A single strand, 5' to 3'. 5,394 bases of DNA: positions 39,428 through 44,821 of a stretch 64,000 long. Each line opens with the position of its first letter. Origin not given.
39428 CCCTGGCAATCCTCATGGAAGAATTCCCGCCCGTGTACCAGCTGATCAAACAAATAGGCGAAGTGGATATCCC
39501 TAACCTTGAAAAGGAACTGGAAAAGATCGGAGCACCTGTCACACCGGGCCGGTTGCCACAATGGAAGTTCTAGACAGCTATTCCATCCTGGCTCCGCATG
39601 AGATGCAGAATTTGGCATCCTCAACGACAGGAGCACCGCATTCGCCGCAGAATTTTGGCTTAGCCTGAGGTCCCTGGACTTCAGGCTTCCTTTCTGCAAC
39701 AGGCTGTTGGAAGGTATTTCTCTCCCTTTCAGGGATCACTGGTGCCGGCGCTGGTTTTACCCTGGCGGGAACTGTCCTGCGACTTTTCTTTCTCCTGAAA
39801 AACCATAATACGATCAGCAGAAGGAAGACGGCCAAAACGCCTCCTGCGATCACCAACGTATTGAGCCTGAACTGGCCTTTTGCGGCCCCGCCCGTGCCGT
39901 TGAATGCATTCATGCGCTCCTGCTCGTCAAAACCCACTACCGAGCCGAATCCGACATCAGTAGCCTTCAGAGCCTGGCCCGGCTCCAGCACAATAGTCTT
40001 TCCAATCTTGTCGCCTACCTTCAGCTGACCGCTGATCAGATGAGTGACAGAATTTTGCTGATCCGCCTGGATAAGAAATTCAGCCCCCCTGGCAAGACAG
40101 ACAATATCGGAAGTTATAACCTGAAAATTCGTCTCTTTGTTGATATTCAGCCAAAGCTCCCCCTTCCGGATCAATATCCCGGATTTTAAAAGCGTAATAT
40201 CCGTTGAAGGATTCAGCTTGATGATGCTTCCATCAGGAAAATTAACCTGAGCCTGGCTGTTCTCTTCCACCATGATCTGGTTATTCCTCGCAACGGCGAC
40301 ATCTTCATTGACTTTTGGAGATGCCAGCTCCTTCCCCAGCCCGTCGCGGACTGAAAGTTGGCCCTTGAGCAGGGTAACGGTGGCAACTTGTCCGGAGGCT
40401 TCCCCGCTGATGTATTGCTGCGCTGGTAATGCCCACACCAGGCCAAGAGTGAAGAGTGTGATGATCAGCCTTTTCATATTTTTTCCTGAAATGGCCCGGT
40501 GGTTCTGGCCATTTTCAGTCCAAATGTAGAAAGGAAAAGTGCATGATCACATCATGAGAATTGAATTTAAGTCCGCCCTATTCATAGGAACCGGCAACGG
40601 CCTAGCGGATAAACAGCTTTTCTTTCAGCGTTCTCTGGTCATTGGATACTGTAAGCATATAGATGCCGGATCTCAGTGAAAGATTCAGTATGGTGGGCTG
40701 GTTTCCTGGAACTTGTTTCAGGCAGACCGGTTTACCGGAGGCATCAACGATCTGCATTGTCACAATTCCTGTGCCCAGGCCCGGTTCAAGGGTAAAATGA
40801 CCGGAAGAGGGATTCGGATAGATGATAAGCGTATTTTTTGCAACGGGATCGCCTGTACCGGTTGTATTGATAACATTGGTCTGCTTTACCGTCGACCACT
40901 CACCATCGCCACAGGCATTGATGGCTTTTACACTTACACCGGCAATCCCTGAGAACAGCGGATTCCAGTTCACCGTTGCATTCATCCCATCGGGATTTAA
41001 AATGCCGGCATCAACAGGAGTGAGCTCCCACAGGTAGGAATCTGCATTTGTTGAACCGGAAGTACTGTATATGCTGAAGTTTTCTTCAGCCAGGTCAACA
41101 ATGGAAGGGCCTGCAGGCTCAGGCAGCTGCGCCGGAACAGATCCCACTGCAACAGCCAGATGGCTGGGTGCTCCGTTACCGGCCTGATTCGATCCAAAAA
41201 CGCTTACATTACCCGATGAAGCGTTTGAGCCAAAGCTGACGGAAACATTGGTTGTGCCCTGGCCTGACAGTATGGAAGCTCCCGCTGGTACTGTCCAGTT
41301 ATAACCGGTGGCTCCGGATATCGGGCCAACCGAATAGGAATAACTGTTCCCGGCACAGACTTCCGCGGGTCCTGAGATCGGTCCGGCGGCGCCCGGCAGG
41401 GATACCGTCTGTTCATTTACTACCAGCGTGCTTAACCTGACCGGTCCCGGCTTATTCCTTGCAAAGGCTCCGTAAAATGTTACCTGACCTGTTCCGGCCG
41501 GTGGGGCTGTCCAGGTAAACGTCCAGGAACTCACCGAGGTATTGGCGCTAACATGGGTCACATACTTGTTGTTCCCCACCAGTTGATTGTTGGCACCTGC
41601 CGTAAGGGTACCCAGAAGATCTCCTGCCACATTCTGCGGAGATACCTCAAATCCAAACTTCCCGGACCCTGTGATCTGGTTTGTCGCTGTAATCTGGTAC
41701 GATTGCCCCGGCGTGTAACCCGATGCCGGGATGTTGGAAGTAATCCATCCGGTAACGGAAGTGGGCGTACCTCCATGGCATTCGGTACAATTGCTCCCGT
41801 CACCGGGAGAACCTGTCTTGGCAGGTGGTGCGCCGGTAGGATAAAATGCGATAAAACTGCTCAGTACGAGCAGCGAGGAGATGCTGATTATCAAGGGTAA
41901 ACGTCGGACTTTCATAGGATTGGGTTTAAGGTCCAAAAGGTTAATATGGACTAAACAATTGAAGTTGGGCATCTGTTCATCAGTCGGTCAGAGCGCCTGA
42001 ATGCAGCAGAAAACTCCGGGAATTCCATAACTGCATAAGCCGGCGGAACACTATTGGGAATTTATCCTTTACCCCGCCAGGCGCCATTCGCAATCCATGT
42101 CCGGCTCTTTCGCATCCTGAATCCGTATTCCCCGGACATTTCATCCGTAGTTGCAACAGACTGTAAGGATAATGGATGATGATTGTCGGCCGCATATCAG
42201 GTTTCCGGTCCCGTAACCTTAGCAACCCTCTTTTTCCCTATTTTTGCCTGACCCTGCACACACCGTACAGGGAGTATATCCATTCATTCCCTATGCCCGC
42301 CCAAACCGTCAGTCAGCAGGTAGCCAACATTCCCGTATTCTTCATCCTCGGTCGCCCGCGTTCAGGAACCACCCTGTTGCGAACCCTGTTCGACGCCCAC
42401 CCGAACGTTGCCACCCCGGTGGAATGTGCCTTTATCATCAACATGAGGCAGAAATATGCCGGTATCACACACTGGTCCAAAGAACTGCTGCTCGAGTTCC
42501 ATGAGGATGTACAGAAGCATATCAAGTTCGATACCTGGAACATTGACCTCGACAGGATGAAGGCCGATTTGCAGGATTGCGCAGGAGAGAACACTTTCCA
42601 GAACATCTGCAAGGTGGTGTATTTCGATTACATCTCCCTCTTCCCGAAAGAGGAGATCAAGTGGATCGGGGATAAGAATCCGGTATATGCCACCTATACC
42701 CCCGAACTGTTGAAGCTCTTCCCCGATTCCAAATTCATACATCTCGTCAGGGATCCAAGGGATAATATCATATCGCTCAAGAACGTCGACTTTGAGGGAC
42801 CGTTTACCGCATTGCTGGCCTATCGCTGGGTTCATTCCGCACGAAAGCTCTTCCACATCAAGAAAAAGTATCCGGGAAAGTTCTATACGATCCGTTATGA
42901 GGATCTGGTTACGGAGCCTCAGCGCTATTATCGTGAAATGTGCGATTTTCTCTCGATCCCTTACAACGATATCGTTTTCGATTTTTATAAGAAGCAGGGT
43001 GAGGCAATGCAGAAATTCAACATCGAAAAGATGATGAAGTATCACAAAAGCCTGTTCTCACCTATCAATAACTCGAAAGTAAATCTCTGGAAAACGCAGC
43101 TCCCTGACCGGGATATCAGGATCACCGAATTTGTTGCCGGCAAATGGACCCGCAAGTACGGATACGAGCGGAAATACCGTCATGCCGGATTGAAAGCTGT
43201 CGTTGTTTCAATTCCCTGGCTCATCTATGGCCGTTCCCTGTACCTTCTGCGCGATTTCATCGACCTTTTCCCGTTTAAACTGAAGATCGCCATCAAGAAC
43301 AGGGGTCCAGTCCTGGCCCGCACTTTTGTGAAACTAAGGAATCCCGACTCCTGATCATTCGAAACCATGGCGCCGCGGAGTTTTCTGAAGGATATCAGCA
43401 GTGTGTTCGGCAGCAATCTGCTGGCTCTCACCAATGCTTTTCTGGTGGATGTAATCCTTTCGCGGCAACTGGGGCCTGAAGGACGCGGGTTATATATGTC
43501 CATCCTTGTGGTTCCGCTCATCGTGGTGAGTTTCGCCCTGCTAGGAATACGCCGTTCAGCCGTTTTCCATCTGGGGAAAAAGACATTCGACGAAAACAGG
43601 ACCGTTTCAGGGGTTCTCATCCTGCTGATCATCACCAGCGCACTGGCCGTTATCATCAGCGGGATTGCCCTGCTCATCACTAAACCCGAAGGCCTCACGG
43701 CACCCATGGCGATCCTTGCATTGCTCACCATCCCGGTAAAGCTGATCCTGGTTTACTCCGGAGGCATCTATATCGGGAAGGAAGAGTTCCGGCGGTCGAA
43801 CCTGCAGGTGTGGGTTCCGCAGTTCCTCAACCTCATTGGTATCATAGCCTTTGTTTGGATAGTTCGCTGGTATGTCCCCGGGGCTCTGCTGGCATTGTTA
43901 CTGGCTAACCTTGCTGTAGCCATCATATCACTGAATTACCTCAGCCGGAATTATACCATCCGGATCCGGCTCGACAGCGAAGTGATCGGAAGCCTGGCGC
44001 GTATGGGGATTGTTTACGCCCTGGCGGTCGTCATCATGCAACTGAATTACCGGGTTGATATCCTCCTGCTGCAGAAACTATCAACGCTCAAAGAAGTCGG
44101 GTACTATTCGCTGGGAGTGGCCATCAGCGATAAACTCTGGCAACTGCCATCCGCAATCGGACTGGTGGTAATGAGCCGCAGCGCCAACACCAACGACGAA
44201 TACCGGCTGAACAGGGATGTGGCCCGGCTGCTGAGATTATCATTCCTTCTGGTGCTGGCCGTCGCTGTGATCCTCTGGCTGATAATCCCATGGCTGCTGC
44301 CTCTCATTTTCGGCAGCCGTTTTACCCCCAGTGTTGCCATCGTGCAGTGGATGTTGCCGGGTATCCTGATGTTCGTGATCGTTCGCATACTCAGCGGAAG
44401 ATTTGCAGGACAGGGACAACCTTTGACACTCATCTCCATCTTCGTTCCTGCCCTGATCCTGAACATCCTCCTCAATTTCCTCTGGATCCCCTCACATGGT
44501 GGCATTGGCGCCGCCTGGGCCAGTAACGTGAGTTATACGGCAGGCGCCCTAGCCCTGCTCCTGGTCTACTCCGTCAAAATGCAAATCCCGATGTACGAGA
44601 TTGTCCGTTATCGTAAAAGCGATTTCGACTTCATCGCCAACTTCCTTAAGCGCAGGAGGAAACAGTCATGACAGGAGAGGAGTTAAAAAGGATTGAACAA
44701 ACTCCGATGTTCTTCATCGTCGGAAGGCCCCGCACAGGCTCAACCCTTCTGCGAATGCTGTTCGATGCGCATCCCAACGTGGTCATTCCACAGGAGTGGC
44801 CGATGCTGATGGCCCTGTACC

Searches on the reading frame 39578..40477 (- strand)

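Call 18: search_protein_families(library=pfam, proteins=[window:39578-40477:-], max_evalue=0.01)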
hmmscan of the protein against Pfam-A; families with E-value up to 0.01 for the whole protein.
window:39578-40477:- (299 aa): 4 families
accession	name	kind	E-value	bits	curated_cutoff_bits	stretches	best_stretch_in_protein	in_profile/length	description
PF04773.18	FecR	-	1.4e-10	41.9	24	1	68-151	3-95/97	FecR protein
PF13240.11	Zn_Ribbon_1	-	1.9e-07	31.1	25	1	276-297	1-22/23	zinc-ribbon domain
PF12773.13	DZR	-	0.00043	20.8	27.3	1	274-295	24-45/45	Double zinc ribbon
PF13248.11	Zn_ribbon_3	-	0.0008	19.2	27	1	277-298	5-26/26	zinc-ribbon domain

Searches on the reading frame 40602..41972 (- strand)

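Call 18: search_protein_families(library=pfam, proteins=[window:40602-41972:-], max_evalue=0.01)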
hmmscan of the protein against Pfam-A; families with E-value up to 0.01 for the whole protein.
window:40602-41972:- (456 aa): 3 families
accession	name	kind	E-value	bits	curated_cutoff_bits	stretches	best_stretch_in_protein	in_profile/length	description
PF19408.5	PKD_6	-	8.9e-27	93.7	25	2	195-274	4-82/82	PKD-like domain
PF18962.6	Por_Secre_tail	-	9.1e-10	39.1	27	1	384-455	1-75/75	Secretion system C-terminal sorting domain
PF02014.22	Reeler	-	2e-05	25.6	21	1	81-173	23-125/131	Reeler domain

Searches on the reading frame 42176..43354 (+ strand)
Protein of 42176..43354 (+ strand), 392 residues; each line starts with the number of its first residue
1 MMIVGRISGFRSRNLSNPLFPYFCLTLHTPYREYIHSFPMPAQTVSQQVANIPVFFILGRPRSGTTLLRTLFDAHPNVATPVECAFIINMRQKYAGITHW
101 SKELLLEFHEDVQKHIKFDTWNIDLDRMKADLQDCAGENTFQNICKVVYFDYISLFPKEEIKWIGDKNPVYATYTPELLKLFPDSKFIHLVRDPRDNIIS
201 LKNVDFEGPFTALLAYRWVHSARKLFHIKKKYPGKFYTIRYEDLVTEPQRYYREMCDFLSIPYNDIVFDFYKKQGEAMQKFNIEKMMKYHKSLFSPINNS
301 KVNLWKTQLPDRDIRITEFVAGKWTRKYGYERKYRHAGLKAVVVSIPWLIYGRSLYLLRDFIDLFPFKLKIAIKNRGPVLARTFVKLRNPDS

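Call 18: search_protein_families(library=pfam, proteins=[window:42176-43354:+], max_evalue=0.01)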
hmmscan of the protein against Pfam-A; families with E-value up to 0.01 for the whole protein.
window:42176-43354:+ (392 aa): 3 families
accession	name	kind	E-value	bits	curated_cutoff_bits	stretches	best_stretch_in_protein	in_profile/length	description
PF13469.12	Sulfotransfer_3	-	5.3e-35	122.1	27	1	53-265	1-216/216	Sulfotransferase family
PF00685.33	Sulfotransfer_1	-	7.9e-14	52.1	22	1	55-317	4-243/255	Sulfotransferase domain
PF17784.7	Sulfotransfer_4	-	0.0015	18.8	22.8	1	172-207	78-113/215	Sulfotransferase domain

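Call 24: search_solved_structures(query=window:42176-43354:+, max_evalue=0.01)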
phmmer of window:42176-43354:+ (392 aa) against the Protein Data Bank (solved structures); distinct sequences matched with E-value up to 0.01: 9.
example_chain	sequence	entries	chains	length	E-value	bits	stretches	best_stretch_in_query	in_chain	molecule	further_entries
4gbm_A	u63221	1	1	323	5.9e-17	64.7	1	53-278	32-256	CurM Sulfotransferase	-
5wrj_A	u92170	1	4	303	6.9e-17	64.5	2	160-331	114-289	Protein-tyrosine sulfotransferase 1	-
9wp1_A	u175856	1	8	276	7.4e-17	64.4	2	160-331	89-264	Protein-tyrosine sulfotransferase 1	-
5wri_A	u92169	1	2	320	8.4e-17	64.2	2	162-331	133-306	Protein-tyrosine sulfotransferase 1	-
8w5z_A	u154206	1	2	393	6.4e-15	58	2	167-321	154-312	Protein-tyrosine sulfotransferase (Fragment)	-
9wwe_A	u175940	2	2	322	2.4e-14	56.1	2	162-321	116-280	Protein-tyrosine sulfotransferase 2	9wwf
3ap1_A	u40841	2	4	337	2.8e-14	55.9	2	164-321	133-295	Protein-tyrosine sulfotransferase 2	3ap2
3ap3_A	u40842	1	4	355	2.9e-14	55.8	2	164-321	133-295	Protein-tyrosine sulfotransferase 2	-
4gox_A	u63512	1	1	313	3e-13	52.5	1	53-272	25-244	Polyketide synthase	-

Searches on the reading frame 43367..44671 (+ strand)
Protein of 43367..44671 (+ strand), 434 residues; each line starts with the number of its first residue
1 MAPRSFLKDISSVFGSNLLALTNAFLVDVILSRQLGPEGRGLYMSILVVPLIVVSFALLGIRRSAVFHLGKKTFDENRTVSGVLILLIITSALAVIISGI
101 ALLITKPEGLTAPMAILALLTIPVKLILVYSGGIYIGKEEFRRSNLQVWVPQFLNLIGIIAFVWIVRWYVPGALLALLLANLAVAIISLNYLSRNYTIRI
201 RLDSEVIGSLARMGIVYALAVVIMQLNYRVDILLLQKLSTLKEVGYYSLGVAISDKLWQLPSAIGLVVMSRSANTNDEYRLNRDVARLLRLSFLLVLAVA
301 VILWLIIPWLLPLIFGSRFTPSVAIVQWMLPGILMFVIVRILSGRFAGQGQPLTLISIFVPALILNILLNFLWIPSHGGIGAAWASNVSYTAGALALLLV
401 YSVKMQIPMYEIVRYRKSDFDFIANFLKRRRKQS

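Call 18: search_protein_families(library=pfam, proteins=[window:43367-44671:+], max_evalue=0.01)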
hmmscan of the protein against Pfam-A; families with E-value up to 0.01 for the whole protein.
window:43367-44671:+ (434 aa): 4 families
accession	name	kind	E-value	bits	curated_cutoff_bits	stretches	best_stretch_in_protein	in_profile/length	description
PF13440.11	Polysacc_synt_3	-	6.1e-12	45.8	23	1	30-323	1-292/293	Polysaccharide biosynthesis protein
PF01943.22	Polysacc_synt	-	1.8e-11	44.4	28.2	1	7-253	2-250/274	Polysaccharide biosynthesis protein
PF03023.19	MurJ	-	2.7e-08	33.3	27.4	1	82-407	68-405/451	Lipid II flippase MurJ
PF01554.23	MatE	-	0.00015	21.9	24.9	1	218-372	3-161/161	MatE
